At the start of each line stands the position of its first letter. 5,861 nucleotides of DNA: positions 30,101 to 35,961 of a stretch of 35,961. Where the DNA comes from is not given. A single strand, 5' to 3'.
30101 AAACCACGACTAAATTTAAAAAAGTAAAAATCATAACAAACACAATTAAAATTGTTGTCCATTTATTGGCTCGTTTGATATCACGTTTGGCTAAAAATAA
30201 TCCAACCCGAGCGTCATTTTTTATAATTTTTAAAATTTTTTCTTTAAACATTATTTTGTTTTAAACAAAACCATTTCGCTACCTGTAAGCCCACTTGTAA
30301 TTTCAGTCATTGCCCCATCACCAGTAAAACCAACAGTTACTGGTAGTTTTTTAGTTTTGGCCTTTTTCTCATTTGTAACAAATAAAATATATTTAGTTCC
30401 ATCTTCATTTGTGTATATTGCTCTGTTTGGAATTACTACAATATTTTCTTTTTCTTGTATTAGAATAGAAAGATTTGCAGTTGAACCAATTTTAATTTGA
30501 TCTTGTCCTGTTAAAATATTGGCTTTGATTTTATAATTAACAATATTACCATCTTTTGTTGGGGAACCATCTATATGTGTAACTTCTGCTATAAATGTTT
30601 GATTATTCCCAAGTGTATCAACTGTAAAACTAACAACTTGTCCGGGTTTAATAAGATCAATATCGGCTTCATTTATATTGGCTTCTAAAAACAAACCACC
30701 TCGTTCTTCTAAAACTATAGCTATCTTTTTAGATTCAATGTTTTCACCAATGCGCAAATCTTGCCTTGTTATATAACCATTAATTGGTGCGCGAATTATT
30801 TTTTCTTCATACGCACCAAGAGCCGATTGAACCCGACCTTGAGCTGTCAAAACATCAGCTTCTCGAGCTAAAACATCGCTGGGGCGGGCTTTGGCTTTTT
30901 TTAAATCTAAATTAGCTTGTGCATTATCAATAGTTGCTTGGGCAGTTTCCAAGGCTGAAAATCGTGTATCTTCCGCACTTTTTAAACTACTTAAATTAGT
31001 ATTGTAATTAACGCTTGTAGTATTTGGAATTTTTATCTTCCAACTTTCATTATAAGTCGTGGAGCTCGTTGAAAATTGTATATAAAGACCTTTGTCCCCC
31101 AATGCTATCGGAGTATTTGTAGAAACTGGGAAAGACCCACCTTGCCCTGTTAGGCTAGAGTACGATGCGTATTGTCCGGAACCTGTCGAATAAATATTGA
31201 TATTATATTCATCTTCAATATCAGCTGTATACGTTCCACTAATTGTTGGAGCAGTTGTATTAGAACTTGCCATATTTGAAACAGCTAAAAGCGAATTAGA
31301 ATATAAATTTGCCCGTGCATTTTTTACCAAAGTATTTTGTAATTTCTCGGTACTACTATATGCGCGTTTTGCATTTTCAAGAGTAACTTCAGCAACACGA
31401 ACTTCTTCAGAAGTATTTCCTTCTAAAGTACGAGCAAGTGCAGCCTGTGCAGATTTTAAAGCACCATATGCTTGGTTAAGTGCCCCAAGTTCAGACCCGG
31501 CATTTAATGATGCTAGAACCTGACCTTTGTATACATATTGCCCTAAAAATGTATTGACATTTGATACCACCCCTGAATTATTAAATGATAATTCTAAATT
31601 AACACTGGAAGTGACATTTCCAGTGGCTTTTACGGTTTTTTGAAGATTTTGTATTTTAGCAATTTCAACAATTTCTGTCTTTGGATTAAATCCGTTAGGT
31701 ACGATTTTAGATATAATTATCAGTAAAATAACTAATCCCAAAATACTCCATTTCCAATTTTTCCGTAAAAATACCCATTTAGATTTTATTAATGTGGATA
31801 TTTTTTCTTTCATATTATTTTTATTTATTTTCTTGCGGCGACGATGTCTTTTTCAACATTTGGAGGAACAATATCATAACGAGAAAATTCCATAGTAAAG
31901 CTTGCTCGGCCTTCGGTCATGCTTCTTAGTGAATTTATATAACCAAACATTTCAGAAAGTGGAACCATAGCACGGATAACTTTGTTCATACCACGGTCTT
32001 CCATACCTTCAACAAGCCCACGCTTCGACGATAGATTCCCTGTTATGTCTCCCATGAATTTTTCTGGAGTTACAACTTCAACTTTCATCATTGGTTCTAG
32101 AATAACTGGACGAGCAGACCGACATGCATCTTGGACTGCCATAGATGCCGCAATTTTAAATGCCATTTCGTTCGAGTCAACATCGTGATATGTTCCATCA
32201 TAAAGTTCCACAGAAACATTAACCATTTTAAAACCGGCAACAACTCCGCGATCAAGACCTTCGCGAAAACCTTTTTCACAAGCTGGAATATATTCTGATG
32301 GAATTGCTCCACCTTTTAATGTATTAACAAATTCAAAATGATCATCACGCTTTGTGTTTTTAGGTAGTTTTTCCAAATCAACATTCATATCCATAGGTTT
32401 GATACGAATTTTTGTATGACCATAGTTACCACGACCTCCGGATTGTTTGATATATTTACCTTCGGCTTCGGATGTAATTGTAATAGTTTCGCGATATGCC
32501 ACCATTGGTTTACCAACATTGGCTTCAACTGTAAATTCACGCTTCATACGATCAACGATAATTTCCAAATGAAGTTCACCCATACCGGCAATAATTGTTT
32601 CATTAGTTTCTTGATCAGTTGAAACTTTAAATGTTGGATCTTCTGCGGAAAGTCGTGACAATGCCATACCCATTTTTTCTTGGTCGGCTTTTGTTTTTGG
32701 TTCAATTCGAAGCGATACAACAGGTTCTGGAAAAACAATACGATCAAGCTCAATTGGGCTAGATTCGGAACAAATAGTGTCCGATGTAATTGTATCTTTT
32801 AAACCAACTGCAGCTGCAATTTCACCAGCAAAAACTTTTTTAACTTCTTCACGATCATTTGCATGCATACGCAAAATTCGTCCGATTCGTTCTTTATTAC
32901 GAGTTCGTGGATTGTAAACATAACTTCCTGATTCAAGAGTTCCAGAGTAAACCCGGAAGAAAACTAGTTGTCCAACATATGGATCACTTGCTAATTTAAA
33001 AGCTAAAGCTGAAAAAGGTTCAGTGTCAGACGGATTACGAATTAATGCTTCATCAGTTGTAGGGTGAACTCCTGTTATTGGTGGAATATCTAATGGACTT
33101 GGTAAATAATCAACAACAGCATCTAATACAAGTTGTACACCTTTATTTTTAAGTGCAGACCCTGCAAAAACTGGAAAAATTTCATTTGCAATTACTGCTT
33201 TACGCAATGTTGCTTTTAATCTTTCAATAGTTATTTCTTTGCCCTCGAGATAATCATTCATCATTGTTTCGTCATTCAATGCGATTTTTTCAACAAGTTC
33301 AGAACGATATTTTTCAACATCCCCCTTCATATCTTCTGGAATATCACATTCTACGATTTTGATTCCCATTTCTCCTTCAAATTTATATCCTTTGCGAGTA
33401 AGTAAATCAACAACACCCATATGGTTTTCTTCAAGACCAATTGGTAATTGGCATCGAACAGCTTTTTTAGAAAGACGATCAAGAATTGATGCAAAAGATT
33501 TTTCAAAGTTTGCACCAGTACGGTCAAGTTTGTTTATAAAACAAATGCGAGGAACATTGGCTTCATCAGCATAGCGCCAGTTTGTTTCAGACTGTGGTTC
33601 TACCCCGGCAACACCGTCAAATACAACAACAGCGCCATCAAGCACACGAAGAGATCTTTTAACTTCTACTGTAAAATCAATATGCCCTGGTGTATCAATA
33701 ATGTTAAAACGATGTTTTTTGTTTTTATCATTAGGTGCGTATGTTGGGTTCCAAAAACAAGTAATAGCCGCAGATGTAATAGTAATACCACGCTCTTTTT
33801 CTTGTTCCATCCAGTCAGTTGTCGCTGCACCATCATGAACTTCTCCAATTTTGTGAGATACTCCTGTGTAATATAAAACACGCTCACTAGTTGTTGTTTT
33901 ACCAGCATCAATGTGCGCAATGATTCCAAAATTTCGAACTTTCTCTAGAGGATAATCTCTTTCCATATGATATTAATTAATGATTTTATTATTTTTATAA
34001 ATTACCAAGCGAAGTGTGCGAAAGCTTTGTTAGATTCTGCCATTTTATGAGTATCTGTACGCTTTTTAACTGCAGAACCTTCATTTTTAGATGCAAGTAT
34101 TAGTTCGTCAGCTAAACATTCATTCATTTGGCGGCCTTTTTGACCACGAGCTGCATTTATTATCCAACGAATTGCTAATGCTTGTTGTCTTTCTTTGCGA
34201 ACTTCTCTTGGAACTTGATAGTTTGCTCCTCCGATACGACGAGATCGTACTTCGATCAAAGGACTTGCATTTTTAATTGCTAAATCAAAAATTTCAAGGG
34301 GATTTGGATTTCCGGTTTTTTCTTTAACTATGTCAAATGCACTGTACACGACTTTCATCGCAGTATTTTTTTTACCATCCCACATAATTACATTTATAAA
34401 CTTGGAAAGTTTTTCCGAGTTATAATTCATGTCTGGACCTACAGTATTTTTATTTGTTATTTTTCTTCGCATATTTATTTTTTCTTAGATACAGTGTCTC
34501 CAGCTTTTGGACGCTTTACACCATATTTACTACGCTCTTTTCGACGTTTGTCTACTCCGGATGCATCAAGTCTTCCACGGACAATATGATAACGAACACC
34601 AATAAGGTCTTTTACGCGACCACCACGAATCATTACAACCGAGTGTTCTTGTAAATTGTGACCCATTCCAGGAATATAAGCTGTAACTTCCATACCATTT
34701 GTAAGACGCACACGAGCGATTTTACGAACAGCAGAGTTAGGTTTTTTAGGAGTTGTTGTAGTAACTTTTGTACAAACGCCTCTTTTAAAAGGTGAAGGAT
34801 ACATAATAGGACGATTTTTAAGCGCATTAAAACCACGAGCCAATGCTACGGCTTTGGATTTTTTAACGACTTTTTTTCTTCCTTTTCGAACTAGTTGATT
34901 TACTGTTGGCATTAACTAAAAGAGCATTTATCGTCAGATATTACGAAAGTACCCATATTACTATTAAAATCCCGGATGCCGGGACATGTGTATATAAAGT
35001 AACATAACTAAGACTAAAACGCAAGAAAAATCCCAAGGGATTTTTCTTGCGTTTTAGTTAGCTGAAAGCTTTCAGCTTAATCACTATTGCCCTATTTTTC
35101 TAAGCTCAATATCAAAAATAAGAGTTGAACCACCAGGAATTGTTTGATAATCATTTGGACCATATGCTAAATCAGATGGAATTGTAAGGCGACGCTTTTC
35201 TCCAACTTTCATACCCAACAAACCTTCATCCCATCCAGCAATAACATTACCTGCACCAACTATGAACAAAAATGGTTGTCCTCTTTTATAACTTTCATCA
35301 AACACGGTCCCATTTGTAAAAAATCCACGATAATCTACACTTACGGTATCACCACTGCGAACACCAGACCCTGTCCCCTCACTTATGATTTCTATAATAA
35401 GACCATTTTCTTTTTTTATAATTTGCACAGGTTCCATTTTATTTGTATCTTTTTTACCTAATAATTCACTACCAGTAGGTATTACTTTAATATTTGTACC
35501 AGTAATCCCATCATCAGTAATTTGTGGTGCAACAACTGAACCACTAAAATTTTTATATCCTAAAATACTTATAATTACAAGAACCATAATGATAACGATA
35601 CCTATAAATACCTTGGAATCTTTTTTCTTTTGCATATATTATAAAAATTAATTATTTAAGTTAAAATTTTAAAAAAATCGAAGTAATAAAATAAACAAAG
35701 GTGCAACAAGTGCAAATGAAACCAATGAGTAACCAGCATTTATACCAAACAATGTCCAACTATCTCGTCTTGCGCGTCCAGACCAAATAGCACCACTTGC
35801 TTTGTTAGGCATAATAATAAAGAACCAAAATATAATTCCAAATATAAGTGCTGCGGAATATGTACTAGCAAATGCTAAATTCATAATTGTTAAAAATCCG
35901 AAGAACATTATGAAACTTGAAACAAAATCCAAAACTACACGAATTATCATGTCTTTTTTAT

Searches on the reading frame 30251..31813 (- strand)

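Call 24: search_protein_families(library=pfam, proteins=[window:30251-31813:-], max_evalue=0.001)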
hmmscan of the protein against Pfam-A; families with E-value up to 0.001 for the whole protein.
window:30251-31813:- (520 aa): 2 families
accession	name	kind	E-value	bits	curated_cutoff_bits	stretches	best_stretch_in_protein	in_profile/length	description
PF13437.12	HlyD_3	-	2.4e-14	54.4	22.2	1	340-432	2-94/106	HlyD family secretion protein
PF16576.10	HlyD_D23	-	7.4e-12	45.4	30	1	302-415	79-185/214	Barrel-sandwich domain of CusB or HlyD membrane-fusion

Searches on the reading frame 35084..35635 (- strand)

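Call 24: search_protein_families(library=pfam, proteins=[window:35084-35635:-], max_evalue=0.001)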
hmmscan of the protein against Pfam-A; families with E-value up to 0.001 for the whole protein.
window:35084-35635:- (183 aa): 1 family
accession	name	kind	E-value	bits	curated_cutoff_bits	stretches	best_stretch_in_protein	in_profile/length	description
PF00254.34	FKBP_C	-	4.6e-34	117.1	21.1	1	92-178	5-93/94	FKBP-type peptidyl-prolyl cis-trans isomerase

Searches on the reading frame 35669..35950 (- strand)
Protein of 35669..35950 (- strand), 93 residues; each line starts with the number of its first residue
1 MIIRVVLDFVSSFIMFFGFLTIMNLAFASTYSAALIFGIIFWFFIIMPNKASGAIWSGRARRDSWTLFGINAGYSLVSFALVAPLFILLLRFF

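Call 82: search_protein_families(library=pfam, proteins=[window:35669-35950:-], max_evalue=0.01)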
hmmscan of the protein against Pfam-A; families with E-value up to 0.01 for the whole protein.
window:35669-35950:- (93 aa): 1 family
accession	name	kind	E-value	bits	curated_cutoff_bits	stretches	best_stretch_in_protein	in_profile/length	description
PF08570.15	DUF1761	-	1.7e-09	38.4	31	1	4-83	44-119/123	Protein of unknown function (DUF1761)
